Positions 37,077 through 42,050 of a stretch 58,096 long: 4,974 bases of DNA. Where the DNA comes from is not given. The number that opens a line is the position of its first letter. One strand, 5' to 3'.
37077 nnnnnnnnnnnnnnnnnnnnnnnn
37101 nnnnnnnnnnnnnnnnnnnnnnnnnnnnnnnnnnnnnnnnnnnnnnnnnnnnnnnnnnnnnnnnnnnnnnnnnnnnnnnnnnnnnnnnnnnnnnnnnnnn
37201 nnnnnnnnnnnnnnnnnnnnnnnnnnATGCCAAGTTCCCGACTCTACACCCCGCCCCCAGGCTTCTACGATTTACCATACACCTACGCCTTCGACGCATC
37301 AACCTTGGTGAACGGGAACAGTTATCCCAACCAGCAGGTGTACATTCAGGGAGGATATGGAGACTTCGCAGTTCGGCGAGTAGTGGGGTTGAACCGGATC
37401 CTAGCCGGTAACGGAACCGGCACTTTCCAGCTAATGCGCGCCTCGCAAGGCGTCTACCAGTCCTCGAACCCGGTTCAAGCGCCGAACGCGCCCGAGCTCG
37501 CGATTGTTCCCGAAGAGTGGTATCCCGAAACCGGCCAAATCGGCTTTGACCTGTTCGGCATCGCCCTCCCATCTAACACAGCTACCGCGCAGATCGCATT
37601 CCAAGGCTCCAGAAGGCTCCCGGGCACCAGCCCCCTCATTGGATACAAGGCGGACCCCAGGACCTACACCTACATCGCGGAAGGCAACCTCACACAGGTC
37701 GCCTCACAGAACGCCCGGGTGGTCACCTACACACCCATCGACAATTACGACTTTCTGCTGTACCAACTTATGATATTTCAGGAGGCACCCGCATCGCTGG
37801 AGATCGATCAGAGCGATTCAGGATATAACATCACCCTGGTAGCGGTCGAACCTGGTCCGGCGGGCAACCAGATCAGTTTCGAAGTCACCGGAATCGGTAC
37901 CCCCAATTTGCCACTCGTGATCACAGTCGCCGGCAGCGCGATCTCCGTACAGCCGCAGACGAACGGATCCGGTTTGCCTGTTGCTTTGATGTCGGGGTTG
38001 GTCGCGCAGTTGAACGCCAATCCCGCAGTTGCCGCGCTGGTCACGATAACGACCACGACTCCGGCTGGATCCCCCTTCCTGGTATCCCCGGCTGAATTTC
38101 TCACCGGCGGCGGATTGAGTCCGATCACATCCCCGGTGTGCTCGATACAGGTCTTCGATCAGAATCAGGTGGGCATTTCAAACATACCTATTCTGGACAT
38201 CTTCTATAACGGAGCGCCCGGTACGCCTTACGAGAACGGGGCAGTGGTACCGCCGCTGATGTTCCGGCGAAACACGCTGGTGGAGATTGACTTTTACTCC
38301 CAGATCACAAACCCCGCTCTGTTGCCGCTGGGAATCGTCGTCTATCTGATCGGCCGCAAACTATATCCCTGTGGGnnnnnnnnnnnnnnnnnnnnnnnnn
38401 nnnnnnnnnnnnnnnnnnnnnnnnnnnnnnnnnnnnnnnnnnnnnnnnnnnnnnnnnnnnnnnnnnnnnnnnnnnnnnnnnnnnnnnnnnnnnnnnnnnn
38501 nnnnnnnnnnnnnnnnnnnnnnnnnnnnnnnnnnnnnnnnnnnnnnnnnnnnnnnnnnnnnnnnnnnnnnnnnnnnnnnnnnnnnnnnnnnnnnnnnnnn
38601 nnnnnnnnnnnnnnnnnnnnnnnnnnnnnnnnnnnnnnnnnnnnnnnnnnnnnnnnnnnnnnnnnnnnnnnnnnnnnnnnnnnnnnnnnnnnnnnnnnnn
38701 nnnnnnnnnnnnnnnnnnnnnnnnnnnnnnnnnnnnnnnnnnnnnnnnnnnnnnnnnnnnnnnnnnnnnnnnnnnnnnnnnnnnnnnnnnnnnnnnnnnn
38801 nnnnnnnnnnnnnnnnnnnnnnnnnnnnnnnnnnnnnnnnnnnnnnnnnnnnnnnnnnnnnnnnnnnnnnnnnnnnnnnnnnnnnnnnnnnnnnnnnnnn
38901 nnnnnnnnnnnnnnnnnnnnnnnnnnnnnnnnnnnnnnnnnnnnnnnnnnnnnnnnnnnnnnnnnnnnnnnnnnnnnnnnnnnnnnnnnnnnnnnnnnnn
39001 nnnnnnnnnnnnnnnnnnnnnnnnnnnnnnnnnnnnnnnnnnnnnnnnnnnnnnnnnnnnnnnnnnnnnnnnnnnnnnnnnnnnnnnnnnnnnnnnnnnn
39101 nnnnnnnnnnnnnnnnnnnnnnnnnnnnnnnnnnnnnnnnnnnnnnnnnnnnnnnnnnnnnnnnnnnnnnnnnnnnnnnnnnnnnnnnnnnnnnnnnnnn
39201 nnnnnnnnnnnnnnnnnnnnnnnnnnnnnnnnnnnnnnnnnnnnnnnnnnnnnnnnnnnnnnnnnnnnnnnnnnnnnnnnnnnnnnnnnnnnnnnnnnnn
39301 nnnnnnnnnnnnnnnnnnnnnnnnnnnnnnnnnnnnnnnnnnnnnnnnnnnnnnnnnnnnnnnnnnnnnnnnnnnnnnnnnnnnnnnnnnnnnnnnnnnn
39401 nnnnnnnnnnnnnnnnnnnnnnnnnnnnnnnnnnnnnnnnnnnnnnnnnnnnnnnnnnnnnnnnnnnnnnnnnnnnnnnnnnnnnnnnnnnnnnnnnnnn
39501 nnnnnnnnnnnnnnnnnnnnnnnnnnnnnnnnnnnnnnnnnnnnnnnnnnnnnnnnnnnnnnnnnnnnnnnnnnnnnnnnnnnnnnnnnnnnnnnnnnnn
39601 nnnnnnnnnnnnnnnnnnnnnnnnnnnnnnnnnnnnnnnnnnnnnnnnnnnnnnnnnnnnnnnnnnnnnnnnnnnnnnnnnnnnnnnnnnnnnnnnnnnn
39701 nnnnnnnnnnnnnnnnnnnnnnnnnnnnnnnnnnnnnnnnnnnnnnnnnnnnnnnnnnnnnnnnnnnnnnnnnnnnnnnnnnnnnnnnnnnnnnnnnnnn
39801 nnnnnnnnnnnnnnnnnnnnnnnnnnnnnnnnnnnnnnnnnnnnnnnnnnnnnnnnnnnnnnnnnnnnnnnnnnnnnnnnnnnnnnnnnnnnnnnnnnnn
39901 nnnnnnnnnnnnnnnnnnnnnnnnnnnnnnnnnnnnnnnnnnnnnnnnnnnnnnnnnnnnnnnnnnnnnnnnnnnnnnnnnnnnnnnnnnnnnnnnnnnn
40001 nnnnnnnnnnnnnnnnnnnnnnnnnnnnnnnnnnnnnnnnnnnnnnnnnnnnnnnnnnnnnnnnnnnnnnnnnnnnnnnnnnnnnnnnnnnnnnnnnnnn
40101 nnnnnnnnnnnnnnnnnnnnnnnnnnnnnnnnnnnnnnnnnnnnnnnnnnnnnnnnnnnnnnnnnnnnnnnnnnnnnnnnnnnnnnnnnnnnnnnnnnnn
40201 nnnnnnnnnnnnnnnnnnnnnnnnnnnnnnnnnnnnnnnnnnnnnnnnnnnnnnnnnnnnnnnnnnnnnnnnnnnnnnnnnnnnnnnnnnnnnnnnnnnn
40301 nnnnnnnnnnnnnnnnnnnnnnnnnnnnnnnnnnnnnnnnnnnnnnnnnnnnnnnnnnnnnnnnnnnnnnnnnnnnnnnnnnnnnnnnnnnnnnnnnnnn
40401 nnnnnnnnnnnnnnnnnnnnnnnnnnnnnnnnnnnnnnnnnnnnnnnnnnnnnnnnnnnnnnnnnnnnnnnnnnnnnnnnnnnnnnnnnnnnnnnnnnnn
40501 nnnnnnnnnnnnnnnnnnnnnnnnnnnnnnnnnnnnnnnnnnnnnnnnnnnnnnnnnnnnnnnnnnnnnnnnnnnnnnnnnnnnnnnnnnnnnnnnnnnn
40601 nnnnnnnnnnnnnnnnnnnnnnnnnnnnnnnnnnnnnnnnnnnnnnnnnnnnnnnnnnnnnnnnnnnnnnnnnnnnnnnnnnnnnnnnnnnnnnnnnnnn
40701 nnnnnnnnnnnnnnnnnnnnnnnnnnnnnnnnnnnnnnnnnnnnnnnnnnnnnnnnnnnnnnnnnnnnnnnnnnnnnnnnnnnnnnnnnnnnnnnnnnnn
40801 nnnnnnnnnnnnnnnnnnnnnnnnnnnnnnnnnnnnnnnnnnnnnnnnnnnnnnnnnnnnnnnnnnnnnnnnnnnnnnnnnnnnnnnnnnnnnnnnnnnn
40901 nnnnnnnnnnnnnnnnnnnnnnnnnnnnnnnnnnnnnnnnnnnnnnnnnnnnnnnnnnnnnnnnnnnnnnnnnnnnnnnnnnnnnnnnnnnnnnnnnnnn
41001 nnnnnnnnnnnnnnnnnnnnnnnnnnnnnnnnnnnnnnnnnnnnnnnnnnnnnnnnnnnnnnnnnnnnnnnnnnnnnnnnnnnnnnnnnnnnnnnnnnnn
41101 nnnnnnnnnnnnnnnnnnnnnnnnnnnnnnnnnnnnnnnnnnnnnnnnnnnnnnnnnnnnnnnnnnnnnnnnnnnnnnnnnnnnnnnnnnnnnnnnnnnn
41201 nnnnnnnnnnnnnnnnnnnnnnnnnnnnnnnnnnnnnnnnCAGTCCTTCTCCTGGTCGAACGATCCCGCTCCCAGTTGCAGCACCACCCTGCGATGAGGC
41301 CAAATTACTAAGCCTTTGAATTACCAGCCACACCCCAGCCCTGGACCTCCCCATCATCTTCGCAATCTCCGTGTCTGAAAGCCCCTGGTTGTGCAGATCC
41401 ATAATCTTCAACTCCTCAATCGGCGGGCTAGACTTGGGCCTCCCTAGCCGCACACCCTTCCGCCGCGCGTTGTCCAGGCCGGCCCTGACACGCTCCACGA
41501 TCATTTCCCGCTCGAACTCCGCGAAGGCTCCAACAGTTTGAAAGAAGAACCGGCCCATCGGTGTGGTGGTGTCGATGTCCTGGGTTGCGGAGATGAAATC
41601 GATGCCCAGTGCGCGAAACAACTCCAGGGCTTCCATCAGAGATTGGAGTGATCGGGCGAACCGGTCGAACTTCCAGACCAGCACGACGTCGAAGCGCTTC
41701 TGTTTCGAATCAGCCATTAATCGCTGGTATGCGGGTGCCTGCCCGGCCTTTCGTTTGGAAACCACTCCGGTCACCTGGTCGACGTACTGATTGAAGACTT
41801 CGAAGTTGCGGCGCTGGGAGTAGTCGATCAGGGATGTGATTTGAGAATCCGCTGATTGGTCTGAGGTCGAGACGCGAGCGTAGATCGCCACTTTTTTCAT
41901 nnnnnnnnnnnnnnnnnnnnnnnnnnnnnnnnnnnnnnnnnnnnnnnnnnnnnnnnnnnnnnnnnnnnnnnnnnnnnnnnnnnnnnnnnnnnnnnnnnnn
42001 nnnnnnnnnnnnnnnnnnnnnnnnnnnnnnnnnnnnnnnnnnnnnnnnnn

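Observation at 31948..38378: Candidate capsid module built from several beta-rich proteins, with an FtsK/HerA ATPase elsewhere and no tailed-phage hallmark genes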

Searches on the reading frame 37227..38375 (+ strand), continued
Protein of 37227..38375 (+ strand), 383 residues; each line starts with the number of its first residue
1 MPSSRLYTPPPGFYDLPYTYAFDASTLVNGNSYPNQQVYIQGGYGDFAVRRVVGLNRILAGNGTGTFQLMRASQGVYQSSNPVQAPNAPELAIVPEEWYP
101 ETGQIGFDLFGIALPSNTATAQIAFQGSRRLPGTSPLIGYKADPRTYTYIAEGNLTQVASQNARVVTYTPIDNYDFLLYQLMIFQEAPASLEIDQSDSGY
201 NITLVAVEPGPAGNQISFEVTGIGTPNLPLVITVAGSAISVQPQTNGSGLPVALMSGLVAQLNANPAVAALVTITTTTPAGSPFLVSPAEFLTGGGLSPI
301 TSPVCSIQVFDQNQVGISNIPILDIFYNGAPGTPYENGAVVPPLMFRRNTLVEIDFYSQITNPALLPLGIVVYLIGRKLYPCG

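Call 104: find_encoding_contigs(protein=P0121, flank=1000, max_places=6)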
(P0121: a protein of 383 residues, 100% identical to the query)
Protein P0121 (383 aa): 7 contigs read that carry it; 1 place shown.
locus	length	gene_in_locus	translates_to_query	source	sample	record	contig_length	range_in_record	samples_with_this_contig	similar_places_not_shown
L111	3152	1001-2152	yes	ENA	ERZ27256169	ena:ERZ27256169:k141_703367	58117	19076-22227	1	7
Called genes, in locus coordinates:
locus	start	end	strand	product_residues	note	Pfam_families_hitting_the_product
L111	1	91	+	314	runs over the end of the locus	-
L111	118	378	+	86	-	-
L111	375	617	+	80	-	-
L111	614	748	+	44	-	-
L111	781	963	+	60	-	-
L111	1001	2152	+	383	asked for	-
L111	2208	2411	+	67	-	PF28077:THIVI_2564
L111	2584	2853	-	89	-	-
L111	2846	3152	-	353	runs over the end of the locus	PF01935:DUF87, PF13401:AAA_22 (faint)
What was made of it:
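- An independent 58,117-bp assembly carries the identical 383-aa protein (call 104).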

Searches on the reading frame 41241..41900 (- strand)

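Call 8: search_protein_families(library=pfam, proteins=[window:41241-41900:-], max_evalue=0.01)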
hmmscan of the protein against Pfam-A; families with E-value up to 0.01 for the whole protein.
window:41241-41900:- (220 aa): 4 families
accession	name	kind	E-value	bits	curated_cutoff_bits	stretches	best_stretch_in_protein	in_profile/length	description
PF00239.26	Resolvase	-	1.7e-40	138.9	23.3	1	4-150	1-144/145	Resolvase, N terminal domain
PF13384.12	HTH_23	-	0.00055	20.1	24.6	1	164-196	8-40/50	Homeodomain-like domain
PF13936.12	HTH_38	-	0.0013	18.9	27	1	165-188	12-35/44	Helix-turn-helix domain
PF19610.4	DUF6115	-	0.0031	18.4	27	1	163-195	100-132/134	Family of unknown function (DUF6115)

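Call 80: search_protein_families(library=phrogs, proteins=[window:41241-41900:-], max_evalue=0.01)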
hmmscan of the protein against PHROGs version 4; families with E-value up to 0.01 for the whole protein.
window:41241-41900:- (220 aa): 6 families
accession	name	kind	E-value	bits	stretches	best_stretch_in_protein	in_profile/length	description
phrog_125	-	DNA, RNA and nucleotide metabolism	5.5e-51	174.6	1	1-191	19-197/254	DNA invertase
phrog_95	-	integration and excision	1.2e-44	154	1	1-152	87-240/651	integrase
phrog_664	-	DNA, RNA and nucleotide metabolism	6.4e-07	30.4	1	106-195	24-122/210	DNA binding protein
phrog_3855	-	DNA, RNA and nucleotide metabolism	1.3e-05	26.5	1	154-200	61-106/115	HTH DNA binding protein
phrog_6620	-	integration and excision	0.00034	21.2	1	2-92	56-142/201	transposase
phrog_323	-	transcription regulation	0.002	18.7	1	132-197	115-188/319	transcriptional regulator, D5-like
